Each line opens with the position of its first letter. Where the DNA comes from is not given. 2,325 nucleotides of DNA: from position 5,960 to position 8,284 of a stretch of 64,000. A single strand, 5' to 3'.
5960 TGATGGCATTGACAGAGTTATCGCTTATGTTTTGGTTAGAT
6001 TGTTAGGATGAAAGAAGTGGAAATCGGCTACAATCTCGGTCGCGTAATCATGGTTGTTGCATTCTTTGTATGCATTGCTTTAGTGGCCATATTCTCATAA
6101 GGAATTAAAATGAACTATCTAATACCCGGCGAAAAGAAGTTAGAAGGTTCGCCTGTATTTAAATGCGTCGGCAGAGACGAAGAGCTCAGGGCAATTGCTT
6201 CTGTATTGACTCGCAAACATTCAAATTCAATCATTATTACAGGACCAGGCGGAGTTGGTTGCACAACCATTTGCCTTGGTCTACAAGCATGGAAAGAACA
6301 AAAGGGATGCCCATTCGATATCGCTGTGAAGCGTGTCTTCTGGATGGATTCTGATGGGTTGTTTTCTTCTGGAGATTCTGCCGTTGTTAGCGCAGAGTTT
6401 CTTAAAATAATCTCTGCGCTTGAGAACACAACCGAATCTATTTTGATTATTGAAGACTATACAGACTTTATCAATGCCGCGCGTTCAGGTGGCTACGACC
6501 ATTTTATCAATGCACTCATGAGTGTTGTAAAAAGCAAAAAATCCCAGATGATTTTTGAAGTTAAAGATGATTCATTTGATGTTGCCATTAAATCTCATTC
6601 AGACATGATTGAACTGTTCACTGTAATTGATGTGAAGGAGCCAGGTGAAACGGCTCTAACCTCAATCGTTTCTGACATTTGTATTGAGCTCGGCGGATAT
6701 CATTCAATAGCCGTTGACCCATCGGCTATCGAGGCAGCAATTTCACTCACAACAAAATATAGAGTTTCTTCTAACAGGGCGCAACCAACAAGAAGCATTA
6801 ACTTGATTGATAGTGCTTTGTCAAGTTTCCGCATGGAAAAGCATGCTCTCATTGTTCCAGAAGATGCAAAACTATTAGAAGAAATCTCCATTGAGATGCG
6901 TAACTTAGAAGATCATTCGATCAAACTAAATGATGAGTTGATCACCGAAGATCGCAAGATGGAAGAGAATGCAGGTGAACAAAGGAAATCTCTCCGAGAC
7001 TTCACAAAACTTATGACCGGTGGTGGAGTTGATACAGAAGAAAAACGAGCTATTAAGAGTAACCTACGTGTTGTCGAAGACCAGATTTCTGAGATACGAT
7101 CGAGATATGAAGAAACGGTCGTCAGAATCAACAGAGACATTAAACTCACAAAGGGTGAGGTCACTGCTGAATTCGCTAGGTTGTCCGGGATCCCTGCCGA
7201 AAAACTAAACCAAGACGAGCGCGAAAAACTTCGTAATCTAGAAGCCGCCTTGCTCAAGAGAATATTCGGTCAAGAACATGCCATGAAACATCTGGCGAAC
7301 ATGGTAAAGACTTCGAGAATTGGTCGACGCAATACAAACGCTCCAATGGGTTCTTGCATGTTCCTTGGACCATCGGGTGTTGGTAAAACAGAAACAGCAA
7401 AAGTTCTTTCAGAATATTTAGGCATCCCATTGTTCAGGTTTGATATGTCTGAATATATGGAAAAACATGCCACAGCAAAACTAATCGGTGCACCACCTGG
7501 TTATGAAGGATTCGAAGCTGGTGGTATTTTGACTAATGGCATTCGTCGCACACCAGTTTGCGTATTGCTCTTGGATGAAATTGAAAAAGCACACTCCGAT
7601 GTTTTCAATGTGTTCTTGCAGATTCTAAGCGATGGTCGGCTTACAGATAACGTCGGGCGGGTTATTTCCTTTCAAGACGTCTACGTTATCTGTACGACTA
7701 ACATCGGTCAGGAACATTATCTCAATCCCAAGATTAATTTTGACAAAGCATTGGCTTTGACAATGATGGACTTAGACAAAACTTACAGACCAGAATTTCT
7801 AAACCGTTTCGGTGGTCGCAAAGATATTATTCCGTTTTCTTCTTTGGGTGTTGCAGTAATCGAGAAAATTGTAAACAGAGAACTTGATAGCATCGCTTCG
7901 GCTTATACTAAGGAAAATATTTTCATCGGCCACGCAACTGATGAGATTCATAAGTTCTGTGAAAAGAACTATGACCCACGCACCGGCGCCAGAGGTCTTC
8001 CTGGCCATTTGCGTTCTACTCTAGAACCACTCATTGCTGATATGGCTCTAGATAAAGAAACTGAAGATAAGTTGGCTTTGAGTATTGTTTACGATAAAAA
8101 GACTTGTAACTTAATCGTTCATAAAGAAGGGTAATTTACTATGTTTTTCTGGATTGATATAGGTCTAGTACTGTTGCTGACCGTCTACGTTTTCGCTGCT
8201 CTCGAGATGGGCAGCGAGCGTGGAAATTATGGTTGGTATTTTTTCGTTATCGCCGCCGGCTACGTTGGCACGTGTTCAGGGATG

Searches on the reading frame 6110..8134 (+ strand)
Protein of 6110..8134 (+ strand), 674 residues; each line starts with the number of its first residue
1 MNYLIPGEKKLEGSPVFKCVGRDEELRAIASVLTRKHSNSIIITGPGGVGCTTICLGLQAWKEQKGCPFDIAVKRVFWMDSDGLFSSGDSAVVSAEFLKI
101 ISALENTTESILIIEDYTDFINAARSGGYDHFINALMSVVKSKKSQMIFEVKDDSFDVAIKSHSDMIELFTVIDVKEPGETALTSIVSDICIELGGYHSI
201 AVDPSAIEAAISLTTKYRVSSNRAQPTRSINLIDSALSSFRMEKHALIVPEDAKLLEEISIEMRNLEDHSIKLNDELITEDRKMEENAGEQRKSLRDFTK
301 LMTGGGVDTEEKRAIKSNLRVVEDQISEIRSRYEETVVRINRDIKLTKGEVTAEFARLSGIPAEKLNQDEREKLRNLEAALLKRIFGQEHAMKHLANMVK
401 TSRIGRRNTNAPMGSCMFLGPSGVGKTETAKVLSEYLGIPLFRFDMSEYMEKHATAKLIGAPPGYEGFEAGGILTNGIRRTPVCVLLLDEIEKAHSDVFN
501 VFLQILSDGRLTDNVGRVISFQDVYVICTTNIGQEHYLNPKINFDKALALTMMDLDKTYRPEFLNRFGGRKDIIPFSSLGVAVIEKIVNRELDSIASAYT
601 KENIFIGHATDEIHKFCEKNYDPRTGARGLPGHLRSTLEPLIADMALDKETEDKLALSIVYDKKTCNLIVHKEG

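Call 10: search_dna_similar(query=window:6110-8134:+, collection=phages, mode=protein, max_rows=15)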
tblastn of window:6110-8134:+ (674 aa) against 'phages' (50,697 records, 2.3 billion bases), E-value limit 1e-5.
Records with a match: 187; places in all: 189; records where one place covers at least 80% of the query: 74.
Best place of each record, by identity: <60% 187.
By first word of the organism name: Bacteriophage 45; Escherichia 33; Listeria 20; Klebsiella 11; Pseudomonas 11; Salmonella 10; Erwinia 8; Vibrio 7; Enterococcus 6; uncultured 6; and 12 more.
By host as written in the record: - 69; Listeria monocytogenes 20; Escherichia coli 10; Staphylococcus aureus 5; Pseudomonas aeruginosa PAO1 5; Klebsiella pneumoniae 5; Salmonella enterica subsp. enterica serovar Typhimurium 4; Enterococcus faecalis 3; and 47 more.
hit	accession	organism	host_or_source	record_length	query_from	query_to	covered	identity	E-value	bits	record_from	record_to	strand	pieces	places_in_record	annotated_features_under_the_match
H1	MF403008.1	Agrobacterium phage Atu_ph07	Agrobacterium tumefaciens C58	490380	1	648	96%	45.1%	0e+0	588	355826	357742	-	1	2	ClpB protein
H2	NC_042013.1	Agrobacterium phage Atu_ph07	Agrobacterium tumefaciens C58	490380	1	648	96%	45.1%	0e+0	588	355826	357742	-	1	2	ATP-dependent protease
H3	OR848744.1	Listeria phage LM 4-14-1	Listeria monocytogenes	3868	19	647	93%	31.7%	1e-78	278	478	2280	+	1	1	record has no annotation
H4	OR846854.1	Listeria phage LM 4-11-1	Listeria monocytogenes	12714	19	647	93%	31.7%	3e-78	278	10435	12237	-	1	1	record has no annotation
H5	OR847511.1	Listeria phage LM 4-11-1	Listeria monocytogenes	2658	19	664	96%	30.8%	9e-77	268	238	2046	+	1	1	record has no annotation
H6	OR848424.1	Listeria phage LM 4-14-1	Listeria monocytogenes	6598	19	664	96%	30.8%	1e-74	267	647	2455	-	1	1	record has no annotation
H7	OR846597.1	Enterococcus phage Efs 1-1-1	Enterococcus faecalis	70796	19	659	95%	30.8%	5e-73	263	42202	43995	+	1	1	record has no annotation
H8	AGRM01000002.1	Salmonella enterica subsp. houtenae str. ATCC BAA-1581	Homo sapiens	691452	3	650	96%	30.5%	3e-83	293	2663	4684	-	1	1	ATP-dependent chaperone protein ClpB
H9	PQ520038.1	Enterococcus phage IME_EF3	-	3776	19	643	93%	31.6%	4e-83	290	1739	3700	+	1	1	record has no annotation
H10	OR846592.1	Enterococcus phage Efs 1-1-1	Enterococcus faecalis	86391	19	643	93%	31.6%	2e-82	290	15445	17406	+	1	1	record has no annotation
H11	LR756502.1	uncultured phage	metagenomic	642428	19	670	97%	30.1%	1e-74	268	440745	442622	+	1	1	record has no annotation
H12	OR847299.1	Listeria phage LM 4-11-1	Listeria monocytogenes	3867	19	647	93%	31.2%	1e-78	278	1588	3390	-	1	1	record has no annotation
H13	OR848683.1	Listeria phage LM 4-14-1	Listeria monocytogenes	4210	19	647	93%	31.2%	2e-78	278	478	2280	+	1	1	record has no annotation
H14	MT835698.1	Bacteriophage sp.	human fecal samples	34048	19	628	91%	32.2%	3e-82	290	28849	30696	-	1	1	record has no annotation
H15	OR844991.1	Staphylococcus phage SA 1306 Kay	Staphylococcus aureus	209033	19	647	93%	31.1%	5e-78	278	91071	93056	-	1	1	record has no annotation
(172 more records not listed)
